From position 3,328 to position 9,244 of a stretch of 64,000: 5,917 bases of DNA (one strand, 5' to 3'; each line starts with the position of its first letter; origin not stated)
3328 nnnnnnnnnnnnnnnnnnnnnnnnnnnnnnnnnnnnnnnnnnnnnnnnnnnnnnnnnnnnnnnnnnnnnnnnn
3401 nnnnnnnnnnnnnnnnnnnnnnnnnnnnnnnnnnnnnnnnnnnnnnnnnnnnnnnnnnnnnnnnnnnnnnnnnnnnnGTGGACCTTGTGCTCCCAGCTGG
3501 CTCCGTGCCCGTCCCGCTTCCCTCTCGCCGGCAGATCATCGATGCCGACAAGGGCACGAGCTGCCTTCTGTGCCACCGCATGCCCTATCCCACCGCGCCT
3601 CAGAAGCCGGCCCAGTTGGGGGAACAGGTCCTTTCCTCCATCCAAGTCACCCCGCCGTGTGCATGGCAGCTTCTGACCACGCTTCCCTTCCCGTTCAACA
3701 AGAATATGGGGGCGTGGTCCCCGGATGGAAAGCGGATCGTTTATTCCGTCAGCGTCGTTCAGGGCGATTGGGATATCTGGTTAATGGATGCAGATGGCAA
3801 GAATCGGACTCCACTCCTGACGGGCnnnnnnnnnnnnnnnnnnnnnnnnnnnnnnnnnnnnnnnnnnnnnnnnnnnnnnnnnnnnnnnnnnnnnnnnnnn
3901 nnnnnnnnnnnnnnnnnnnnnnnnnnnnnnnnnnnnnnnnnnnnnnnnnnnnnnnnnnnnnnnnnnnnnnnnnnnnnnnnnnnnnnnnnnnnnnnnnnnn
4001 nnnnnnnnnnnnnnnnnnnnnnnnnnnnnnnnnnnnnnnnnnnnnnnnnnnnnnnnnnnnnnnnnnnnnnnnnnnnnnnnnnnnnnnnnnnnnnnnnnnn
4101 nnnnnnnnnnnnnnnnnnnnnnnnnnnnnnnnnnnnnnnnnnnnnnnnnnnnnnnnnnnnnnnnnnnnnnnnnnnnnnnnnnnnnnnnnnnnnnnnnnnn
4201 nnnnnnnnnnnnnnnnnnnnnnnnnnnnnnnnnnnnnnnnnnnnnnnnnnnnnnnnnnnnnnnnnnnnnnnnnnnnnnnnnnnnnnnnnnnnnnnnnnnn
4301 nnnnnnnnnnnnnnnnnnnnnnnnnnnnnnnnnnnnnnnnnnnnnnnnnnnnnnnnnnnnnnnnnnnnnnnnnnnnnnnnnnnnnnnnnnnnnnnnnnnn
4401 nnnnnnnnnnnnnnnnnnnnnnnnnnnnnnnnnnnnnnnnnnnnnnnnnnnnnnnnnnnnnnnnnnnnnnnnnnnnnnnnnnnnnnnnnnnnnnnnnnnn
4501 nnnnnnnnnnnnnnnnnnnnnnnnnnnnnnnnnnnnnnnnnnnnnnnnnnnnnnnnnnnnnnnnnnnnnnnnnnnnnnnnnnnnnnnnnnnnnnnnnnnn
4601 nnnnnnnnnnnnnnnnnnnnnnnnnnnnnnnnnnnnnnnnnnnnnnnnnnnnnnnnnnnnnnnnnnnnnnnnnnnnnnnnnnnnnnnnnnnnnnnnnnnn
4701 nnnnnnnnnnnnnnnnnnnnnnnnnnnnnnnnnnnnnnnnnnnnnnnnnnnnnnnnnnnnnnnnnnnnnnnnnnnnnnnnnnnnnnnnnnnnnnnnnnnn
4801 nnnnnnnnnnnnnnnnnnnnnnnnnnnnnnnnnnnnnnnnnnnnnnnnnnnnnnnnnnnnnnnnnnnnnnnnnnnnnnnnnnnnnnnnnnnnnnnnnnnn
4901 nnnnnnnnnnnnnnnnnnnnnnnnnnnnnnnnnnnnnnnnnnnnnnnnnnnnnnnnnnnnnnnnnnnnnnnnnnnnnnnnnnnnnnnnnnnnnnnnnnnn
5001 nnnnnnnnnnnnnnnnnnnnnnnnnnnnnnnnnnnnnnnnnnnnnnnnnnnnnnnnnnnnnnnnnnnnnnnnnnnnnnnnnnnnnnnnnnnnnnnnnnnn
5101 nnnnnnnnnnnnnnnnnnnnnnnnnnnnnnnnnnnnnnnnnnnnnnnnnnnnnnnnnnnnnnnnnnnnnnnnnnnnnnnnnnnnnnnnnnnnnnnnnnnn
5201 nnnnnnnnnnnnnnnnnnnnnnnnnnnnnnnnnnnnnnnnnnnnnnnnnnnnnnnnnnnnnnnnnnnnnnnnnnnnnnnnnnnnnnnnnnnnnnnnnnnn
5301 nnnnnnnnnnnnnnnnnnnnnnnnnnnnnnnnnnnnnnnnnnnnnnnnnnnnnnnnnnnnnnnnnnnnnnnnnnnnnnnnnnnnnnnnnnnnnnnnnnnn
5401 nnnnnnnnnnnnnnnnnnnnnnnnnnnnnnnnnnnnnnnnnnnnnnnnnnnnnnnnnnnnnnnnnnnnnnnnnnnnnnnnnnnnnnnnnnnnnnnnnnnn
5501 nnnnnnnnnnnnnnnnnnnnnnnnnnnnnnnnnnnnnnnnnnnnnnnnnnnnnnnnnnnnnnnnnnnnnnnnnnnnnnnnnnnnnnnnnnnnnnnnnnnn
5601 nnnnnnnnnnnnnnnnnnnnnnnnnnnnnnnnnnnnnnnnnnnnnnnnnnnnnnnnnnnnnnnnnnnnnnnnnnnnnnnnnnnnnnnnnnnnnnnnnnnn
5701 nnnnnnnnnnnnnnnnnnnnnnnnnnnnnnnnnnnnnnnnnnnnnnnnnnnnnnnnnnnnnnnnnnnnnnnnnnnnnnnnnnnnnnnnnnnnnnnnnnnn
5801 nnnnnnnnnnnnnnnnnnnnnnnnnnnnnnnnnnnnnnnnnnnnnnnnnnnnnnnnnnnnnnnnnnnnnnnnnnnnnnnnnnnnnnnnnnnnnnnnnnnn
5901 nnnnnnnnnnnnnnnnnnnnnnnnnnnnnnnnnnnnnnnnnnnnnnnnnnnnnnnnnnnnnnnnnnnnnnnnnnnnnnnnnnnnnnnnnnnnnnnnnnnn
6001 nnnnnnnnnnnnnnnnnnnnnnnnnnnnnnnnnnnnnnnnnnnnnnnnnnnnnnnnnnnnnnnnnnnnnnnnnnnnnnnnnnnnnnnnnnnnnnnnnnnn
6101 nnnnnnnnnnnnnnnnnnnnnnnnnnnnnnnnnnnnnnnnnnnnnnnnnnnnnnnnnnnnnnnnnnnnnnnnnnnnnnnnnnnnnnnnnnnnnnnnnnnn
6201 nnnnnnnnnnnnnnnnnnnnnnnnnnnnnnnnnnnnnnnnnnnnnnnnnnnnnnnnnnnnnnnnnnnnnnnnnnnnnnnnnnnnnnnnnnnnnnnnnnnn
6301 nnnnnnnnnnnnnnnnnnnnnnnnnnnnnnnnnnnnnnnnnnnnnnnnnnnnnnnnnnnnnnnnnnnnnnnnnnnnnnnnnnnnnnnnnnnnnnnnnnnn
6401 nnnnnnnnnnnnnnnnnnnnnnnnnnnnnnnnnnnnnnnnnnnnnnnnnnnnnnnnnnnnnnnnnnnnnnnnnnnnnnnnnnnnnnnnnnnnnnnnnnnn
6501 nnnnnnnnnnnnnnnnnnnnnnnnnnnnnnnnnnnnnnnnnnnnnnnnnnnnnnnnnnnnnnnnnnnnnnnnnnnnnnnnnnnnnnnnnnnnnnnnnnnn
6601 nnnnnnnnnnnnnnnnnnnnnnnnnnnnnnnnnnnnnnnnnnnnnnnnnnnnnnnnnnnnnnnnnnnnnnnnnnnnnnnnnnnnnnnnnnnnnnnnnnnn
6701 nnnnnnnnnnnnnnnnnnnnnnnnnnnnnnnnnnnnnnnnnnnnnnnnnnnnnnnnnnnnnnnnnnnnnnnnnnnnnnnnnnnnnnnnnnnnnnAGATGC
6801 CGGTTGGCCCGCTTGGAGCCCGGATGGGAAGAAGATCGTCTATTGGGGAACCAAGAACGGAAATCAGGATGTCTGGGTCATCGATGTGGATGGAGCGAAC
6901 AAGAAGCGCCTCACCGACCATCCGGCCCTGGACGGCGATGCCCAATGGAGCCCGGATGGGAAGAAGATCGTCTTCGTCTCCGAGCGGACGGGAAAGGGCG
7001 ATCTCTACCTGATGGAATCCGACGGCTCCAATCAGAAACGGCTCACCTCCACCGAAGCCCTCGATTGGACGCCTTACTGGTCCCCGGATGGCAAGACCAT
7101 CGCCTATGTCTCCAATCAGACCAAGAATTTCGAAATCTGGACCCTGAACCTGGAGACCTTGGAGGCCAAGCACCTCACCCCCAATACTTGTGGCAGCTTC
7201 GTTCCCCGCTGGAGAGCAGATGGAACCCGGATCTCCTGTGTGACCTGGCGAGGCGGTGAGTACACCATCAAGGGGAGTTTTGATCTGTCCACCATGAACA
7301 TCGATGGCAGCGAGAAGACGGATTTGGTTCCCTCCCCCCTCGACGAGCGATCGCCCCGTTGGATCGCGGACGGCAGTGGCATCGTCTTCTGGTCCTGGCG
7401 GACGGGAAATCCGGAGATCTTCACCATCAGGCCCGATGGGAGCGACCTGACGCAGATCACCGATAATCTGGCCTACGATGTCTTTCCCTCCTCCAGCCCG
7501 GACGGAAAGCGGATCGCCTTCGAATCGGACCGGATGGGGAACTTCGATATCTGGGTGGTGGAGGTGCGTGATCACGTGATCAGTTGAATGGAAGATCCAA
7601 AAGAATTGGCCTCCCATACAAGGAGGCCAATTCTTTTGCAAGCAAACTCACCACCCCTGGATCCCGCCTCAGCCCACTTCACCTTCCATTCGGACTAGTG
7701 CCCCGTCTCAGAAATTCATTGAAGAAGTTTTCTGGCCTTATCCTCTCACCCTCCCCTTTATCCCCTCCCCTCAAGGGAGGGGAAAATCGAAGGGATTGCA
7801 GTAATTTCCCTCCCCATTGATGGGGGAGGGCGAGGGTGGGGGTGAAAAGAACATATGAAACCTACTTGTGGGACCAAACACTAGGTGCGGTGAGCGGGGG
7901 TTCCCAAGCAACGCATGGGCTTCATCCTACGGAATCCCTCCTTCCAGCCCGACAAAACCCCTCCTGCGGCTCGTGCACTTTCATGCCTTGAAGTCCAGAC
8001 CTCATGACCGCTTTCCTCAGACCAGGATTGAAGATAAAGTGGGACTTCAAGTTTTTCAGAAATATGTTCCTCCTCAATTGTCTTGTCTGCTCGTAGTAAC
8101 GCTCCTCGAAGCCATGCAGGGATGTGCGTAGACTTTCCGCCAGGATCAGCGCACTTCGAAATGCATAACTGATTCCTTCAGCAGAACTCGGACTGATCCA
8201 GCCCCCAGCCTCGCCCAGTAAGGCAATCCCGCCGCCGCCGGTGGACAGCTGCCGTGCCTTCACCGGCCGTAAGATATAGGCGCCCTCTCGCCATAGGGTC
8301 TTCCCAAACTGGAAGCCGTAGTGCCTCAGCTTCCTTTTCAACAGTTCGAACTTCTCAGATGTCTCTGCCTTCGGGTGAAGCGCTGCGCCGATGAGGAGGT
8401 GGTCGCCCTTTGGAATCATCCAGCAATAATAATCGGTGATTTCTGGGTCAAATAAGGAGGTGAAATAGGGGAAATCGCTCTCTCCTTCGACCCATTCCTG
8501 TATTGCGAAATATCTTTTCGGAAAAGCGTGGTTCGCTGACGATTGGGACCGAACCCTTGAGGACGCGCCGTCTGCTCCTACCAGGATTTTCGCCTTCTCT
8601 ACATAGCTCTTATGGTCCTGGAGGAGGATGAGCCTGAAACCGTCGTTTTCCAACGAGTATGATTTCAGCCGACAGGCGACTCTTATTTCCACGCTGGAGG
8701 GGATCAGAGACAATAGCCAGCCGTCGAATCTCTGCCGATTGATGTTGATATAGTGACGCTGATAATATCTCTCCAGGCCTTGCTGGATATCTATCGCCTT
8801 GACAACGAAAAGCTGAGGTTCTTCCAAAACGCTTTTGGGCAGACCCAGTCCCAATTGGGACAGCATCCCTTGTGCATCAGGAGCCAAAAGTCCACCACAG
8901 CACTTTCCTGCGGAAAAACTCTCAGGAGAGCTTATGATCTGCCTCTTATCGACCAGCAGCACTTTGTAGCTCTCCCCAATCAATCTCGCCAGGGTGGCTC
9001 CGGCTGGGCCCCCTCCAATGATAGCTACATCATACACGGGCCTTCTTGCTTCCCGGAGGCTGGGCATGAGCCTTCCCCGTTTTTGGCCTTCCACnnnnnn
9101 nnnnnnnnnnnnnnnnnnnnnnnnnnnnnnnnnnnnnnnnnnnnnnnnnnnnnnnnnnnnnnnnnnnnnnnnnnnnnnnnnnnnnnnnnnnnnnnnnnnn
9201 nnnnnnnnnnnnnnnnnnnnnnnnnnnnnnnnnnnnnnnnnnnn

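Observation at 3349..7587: Tandem paralogs fusing an N-terminal CxxCH heme-binding module to double TolB-like PD40 beta-propellers, with near-identical 3' kilobases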

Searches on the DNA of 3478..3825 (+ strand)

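Call 58: search_rna_families(sources=[L001, L005, L003, L004, L006, L007, L009, L011], threshold=gathering)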
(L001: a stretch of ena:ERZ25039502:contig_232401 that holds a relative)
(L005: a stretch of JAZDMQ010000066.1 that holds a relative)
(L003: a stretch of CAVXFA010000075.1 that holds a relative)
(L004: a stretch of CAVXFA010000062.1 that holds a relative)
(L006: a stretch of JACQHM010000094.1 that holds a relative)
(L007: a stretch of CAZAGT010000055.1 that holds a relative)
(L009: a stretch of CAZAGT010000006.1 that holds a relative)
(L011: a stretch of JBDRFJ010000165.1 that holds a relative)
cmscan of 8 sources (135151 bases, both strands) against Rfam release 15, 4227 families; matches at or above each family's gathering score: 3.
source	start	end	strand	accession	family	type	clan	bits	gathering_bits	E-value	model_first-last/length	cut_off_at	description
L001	12514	12636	+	RF01055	Molybdenum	Cis-reg; riboswitch;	-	79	36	3.9e-17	1-135/135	no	Molybdenum/Tungsten riboswitch aptamer (Moco RNA motif)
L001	18548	18669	+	RF01055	Molybdenum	Cis-reg; riboswitch;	-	77.3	36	1.2e-16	1-135/135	no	Molybdenum/Tungsten riboswitch aptamer (Moco RNA motif)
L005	14340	14456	+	RF01055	Molybdenum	Cis-reg; riboswitch;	-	64.7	36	6e-13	1-135/135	no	Molybdenum/Tungsten riboswitch aptamer (Moco RNA motif)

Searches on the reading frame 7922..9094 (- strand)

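Call 39: search_protein_families(library=pfam, proteins=[window:7922-9094:-], max_evalue=0.0001)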
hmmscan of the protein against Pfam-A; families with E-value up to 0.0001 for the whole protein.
window:7922-9094:- (390 aa): 3 families
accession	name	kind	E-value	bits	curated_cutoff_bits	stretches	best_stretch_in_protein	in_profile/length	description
PF01494.25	FAD_binding_3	-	1.1e-07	31.9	22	1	21-187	2-169/349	FAD binding domain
PF01266.30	DAO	-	1.2e-07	32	27.9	1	22-73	1-56/353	FAD dependent oxidoreductase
PF05834.18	Lycopene_cycl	-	1.8e-05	24.5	23.4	0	22-182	1-146/380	Lycopene cyclase protein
